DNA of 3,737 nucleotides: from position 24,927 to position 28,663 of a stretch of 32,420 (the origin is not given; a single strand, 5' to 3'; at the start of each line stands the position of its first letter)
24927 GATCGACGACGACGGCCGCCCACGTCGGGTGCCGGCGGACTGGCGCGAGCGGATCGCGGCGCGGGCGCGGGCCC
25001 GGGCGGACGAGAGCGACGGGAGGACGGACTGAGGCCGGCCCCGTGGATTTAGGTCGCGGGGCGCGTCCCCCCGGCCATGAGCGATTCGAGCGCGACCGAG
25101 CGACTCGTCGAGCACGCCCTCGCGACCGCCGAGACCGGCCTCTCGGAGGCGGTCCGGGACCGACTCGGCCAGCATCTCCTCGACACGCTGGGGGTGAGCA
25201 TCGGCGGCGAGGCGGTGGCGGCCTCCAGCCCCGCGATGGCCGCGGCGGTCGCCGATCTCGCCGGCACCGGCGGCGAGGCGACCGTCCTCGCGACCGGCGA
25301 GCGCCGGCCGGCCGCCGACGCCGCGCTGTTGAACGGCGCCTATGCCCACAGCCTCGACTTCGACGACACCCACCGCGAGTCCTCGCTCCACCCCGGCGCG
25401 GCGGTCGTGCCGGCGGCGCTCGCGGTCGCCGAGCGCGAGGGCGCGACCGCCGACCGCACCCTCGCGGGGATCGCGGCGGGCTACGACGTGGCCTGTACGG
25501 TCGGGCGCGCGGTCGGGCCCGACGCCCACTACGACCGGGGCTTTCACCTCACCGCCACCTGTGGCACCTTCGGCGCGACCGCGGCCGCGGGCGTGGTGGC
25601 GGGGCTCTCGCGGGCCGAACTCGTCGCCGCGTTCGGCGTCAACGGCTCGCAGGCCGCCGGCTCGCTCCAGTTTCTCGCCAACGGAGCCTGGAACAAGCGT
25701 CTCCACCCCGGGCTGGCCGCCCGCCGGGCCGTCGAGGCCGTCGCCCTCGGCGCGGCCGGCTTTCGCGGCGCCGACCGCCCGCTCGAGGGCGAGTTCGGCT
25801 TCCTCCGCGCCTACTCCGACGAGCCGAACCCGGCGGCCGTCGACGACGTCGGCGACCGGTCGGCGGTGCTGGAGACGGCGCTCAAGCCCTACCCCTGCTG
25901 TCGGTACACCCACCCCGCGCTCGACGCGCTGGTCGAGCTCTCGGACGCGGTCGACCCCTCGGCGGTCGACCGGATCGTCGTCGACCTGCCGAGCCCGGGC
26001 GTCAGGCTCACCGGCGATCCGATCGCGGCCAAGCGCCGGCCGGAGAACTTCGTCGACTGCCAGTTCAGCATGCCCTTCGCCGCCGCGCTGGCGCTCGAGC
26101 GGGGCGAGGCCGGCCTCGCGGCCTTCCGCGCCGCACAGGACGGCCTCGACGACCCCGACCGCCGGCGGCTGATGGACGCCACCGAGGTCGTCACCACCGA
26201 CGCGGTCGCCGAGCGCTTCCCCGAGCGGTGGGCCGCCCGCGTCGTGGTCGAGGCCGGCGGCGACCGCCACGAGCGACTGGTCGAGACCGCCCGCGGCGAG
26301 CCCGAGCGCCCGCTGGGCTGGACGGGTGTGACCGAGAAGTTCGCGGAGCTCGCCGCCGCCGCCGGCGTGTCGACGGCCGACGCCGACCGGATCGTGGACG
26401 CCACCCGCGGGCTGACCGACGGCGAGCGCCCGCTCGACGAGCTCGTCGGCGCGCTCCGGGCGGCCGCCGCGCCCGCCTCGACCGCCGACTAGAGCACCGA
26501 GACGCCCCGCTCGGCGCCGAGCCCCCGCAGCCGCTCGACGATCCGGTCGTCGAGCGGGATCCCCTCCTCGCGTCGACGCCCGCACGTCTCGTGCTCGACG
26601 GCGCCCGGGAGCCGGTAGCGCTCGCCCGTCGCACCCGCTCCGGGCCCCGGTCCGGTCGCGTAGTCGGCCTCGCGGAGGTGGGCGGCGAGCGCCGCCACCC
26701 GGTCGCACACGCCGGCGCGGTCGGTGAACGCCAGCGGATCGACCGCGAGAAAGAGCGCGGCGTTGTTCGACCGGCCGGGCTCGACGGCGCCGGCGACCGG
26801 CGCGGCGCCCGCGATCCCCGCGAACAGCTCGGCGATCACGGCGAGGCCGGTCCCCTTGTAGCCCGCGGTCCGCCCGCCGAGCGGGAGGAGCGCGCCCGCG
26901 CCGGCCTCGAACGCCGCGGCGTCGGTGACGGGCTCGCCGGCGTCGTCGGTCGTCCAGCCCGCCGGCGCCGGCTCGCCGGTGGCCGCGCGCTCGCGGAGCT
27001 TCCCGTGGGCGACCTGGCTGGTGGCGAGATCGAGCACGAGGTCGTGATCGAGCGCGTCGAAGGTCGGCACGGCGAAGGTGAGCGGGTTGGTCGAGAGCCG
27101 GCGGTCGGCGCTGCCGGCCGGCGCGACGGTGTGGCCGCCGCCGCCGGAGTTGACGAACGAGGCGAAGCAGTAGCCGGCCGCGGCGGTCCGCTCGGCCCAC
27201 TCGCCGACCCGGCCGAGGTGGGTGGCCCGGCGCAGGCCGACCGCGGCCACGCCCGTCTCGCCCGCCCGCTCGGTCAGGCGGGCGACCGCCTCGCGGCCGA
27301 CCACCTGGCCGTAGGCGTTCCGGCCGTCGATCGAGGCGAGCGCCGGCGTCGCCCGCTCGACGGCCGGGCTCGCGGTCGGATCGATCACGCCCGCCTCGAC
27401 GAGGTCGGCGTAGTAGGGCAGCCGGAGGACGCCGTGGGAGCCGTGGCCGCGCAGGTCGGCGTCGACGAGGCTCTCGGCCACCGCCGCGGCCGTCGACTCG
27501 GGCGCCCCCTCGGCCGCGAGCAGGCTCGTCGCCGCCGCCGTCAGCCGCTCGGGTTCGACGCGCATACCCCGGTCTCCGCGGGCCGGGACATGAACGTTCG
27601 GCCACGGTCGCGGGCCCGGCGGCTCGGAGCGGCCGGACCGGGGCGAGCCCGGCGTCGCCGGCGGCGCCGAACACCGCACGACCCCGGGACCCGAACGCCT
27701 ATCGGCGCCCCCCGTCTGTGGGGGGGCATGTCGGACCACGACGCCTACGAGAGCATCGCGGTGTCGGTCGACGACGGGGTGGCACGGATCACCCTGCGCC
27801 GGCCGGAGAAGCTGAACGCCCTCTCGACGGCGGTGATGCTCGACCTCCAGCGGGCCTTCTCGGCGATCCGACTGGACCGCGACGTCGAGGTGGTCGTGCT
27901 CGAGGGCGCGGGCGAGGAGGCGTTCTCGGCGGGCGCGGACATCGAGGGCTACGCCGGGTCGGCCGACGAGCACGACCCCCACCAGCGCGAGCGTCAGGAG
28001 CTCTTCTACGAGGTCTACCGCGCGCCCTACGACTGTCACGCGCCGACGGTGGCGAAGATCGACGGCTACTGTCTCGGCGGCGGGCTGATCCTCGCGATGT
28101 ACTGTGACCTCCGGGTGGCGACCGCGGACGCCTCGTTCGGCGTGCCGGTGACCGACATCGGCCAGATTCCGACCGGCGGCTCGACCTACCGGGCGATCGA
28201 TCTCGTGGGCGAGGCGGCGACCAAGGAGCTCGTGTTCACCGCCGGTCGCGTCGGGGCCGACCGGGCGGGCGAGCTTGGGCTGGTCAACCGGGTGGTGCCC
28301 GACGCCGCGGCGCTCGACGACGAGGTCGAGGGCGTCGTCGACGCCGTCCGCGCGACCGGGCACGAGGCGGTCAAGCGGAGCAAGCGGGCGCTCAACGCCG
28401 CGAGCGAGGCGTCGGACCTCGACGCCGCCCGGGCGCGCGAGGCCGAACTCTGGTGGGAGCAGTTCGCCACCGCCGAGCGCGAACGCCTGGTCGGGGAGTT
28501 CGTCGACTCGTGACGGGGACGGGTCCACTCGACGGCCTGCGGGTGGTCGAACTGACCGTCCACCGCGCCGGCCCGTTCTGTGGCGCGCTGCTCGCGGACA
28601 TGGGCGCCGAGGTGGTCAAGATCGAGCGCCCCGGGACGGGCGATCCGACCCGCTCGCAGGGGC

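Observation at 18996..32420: Dense acyl-CoA / dicarboxylate catabolic island whose gene content resembles itaconate-methylsuccinate-type pathways (uncharacterised in archaea)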

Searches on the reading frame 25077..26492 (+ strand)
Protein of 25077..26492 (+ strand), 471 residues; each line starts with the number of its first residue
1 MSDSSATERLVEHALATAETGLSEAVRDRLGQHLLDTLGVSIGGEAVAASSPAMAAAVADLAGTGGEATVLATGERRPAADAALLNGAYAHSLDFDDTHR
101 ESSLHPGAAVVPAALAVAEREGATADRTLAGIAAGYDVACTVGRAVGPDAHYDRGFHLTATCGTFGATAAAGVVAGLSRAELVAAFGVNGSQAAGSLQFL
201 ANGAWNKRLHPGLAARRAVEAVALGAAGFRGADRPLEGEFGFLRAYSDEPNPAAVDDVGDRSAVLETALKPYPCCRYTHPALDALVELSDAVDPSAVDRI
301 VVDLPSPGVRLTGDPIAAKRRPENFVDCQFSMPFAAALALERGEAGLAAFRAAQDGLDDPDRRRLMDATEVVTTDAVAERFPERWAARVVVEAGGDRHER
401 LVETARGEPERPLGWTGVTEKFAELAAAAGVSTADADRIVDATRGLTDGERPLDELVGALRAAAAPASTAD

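Call 6: search_protein_families(library=pfam, proteins=[window:25077-26492:+])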
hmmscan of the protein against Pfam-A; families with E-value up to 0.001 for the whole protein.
window:25077-26492:+ (471 aa): 2 families
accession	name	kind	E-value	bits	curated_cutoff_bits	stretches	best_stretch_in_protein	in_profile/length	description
PF03972.19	MmgE_PrpD_N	-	3.1e-56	190.8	32.1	1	9-252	2-241/244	MmgE/PrpD N-terminal domain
PF19305.4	MmgE_PrpD_C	-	1.8e-35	122.7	32.1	1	272-441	1-168/173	MmgE/PrpD C-terminal domain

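Call 18: search_protein_families(library=ncbifam, proteins=[window:25077-26492:+], max_evalue=0.00001)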
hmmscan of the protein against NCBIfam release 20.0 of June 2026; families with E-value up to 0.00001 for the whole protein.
window:25077-26492:+ (471 aa): 1 family
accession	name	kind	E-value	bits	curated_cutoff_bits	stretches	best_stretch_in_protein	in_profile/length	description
NF042438.1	PrpD_hiGCgrampos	equivalog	1.2e-08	34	950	1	16-288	29-301/499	2-methylcitrate dehydratase PrpD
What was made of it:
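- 25077..26492 (+): g7, second MmgE/PrpD family protein (34% identical to g1). The PrpD equivalog scores 34 bits against a cut-off of 950 (call 18).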

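Call 38: search_solved_structures(query=window:25077-26492:+, max_evalue=0.00001, show_alignments=3)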
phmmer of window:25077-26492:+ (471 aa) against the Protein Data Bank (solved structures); distinct sequences matched with E-value up to 0.00001: 10.
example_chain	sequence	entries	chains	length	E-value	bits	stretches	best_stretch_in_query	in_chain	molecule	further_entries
2hp3_A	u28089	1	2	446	3.7e-39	138.4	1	8-447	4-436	IDS-epimerase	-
2hp0_A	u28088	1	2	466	3.8e-39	138.4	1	7-447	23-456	IDS-epimerase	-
7bra_A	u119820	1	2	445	4.3e-35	125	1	21-342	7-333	Bacillus subtilis IRG1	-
7e9d_A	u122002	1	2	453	1e-33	120.4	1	21-342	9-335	IRG1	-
12vw_A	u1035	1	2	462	4.9e-20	75.3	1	22-424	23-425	Cis-aconitate decarboxylase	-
12vt_A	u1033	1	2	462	5.4e-20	75.2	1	22-424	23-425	Cis-aconitate decarboxylase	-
12ux_A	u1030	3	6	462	6.8e-20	74.9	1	22-424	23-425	Cis-aconitate decarboxylase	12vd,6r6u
12vq_A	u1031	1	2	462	9.8e-19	71.1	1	22-424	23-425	Cis-aconitate decarboxylase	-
7br9_A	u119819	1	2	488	2.6e-17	66.4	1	22-368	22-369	Cis-aconitate decarboxylase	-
6r6t_A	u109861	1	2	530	3.5e-17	65.9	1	22-368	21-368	Cis-aconitate decarboxylase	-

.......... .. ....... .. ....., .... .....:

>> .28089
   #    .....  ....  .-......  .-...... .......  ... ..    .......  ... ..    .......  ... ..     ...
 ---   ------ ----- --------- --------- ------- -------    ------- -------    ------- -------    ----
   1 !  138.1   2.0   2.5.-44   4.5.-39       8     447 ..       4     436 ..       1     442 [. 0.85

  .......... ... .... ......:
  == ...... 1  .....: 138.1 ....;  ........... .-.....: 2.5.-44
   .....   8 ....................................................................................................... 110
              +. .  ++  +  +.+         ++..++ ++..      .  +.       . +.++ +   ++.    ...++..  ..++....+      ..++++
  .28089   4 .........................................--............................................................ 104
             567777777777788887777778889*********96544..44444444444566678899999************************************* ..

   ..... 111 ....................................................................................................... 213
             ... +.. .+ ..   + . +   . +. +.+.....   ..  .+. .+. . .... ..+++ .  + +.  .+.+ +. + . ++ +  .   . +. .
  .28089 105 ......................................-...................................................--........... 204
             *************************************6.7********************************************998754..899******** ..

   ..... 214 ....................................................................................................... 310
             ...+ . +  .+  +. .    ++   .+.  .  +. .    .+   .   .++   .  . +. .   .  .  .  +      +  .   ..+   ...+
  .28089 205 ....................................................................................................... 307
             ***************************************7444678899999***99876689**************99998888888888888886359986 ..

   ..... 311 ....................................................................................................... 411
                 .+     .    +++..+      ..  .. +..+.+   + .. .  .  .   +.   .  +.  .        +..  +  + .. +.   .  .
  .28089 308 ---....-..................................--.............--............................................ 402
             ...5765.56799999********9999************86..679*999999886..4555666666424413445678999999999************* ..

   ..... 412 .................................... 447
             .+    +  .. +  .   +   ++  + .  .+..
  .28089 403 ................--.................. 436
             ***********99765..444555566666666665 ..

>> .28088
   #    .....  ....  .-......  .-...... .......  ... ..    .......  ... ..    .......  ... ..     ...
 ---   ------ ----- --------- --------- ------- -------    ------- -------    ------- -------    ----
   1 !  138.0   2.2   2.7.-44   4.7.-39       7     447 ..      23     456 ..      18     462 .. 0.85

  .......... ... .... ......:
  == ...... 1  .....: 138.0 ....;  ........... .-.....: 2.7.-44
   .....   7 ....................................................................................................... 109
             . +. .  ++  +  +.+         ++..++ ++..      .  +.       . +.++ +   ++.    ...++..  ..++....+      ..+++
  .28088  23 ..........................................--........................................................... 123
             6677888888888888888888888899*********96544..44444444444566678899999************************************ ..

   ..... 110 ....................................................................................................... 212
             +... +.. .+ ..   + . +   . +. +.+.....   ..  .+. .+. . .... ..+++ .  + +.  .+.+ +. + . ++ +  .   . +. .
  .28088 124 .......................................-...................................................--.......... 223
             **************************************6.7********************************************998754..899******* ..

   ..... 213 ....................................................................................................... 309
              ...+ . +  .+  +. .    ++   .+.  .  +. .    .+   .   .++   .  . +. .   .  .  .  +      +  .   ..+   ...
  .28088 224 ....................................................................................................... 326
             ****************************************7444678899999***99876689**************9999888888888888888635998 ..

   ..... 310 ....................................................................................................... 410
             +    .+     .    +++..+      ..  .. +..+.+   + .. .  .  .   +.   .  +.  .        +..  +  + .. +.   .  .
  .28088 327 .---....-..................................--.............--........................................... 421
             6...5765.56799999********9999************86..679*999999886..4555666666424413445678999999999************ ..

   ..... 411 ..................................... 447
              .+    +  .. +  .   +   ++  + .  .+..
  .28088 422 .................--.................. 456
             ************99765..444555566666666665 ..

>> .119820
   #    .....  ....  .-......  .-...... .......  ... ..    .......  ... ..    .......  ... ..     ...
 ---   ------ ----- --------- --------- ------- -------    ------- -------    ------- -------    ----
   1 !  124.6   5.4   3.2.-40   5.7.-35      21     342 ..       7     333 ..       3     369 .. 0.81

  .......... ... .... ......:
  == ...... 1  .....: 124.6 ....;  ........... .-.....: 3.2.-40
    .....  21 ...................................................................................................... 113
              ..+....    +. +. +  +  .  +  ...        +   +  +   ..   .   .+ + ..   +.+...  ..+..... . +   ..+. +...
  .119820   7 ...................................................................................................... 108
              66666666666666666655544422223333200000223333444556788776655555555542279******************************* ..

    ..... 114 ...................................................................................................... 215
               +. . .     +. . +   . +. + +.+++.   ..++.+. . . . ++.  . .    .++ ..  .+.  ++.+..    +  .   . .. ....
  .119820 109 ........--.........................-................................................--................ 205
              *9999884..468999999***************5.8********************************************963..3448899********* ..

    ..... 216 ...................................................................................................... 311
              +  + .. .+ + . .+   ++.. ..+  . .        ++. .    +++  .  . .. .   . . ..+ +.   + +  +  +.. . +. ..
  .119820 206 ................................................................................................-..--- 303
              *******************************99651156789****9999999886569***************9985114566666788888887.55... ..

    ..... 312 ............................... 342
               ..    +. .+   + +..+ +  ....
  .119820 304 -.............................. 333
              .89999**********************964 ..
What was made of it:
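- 25077..26492 (+): Best PDB hit is IDS epimerase, 138 bits (call 38).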

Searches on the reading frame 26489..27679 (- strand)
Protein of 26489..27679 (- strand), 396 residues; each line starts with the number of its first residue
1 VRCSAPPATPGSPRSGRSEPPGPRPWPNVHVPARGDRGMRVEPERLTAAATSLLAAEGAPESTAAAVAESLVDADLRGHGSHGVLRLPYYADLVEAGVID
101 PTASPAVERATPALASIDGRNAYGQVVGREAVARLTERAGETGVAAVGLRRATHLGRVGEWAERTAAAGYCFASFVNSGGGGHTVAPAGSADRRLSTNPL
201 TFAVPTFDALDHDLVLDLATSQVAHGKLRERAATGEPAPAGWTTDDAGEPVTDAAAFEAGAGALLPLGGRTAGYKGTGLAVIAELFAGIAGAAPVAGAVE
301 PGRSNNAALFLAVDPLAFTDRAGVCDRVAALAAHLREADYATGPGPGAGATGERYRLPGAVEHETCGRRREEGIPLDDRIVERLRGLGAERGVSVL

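Call 6: search_protein_families(library=pfam, proteins=[window:26489-27679:-])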
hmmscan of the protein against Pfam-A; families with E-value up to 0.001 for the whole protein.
window:26489-27679:- (396 aa): 1 family
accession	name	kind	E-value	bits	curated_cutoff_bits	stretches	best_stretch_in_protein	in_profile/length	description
PF02615.19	Ldh_2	-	5.1e-88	295.8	38.8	1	42-384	2-332/333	Malate/L-lactate dehydrogenase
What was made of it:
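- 26489..27565 (-): g8, Ldh_2 family 2-hydroxyacid dehydrogenase. Pfam, 296 bits (call 6).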

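Call 18: search_protein_families(library=ncbifam, proteins=[window:26489-27565:-], max_evalue=0.00001)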
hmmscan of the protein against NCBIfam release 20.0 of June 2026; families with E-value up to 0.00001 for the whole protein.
window:26489-27565:- (358 aa): 5 families
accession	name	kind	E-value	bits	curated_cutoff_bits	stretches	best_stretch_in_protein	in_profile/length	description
NF007504.0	PRK10098.1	equivalog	2.1e-58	197.8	336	1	2-348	6-339/360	malate/lactate/ureidoglycolate dehydrogenase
NF040650.1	sulfolac_dhydr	equivalog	1.6e-49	169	500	1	1-355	1-335/339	L-sulfolactate dehydrogenase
NF011599.0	PRK15025.1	equivalog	1.7e-39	136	356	1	1-345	1-330/349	ureidoglycolate dehydrogenase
TIGR03175.1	AllD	equivalog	1.1e-37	130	496.2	1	1-304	1-297/349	ureidoglycolate dehydrogenase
NF009750.0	PRK13260.1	equivalog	4e-34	118.2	316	1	1-348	1-331/332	3-dehydro-L-gulonate 2-dehydrogenase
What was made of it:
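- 26489..27565 (-): Below the equivalog cut-offs (call 18).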

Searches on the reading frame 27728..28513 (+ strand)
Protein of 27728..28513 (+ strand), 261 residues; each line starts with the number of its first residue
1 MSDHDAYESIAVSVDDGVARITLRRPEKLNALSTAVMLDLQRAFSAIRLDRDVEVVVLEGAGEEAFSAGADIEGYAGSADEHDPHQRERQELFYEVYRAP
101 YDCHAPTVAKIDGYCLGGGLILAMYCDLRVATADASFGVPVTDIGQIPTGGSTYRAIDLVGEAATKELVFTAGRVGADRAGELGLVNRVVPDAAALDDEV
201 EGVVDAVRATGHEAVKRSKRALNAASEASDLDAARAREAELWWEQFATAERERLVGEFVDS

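Call 6: search_protein_families(library=pfam, proteins=[window:27728-28513:+])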
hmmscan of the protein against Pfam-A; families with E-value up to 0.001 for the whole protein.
window:27728-28513:+ (261 aa): 2 families
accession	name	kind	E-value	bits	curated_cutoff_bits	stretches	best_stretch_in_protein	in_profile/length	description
PF00378.25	ECH_1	-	8.8e-51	173.1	27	1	16-257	4-239/251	Enoyl-CoA hydratase/isomerase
PF16113.10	ECH_2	-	2.1e-34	119.9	27.2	1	19-228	2-208/335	Enoyl-CoA hydratase/isomerase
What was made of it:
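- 27728..28513 (+): g9, crotonase-fold enoyl-CoA hydratase/isomerase. Pfam ECH_1 (call 6).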

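Call 11: find_encoding_contigs(protein=window:27728-28513:+, flank=10000, max_places=6)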
Protein window:27728-28513:+ (261 aa): 1 contig read that carries it; 1 place shown.
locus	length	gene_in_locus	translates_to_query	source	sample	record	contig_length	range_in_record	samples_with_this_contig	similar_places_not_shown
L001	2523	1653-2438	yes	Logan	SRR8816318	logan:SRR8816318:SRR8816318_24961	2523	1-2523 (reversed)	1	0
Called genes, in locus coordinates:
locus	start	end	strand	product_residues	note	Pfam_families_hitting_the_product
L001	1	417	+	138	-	?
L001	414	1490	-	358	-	PF02615:Ldh_2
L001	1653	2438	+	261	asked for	PF00378:ECH_1, PF16113:ECH_2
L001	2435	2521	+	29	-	?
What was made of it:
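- Checked: An independent gene call on a Logan contig reproduces g8 (358 aa) and g9 (261 aa) exactly (call 11).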

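Call 18: search_protein_families(library=ncbifam, proteins=[window:27728-28513:+], max_evalue=0.00001)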
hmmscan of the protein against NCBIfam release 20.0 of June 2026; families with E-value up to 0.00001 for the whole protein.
window:27728-28513:+ (261 aa): 73 families (the best 25 are shown)
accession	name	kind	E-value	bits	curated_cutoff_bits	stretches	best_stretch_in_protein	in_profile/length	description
NF004475.0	PRK05809.1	subfamily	7e-49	166.6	394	1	7-259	3-250/260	short-chain-enoyl-CoA hydratase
NF004781.0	PRK06127.1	subfamily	2.4e-45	155.3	291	1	4-232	7-234/269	enoyl-CoA hydratase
NF004796.0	PRK06144.1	subfamily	3.2e-45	154.6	272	1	6-228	6-226/262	enoyl-CoA hydratase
NF051848.1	EnCoAHydtEchA19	equivalog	1.4e-44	152.6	400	1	11-251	3-240/258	enoyl-CoA hydratase EchA19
NF005802.0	PRK07657.1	equivalog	4.5e-44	150.9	363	1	13-239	8-230/260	enoyl-CoA hydratase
NF004795.0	PRK06143.1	subfamily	5.3e-44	150.7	283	1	13-260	14-255/260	enoyl-CoA hydratase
NF006140.0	PRK08290.1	subfamily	3.6e-42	144.5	280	1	4-257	4-270/292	enoyl-CoA hydratase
NF004794.0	PRK06142.1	equivalog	1.3e-41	143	308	1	5-228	3-233/273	crotonase/enoyl-CoA hydratase family protein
NF004517.0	PRK05862.1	equivalog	1.6e-40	139.3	396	1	6-260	2-248/257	enoyl-CoA hydratase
NF006566.0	PRK09076.1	subfamily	5.4e-40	137.6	286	1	7-259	4-250/260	enoyl-CoA hydratase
NF042430.2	EnCoAhydt_DpgD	equivalog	2.1e-39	135.6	400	1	15-245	4-232/258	enoyl-CoA-hydratase DpgD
NF005803.0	PRK07658.1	equivalog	3.2e-39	134.9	313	1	9-259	3-247/257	enoyl-CoA hydratase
NF004525.0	PRK05870.1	equivalog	1.1e-38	133.6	285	1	7-242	2-228/249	enoyl-CoA hydratase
NF004840.0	PRK06190.1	equivalog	2.2e-38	132.3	253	1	10-247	6-237/260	enoyl-CoA hydratase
NF006588.0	PRK09120.1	equivalog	6.1e-38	130.6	276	1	4-229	4-228/276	p-hydroxycinnamoyl CoA hydratase/lyase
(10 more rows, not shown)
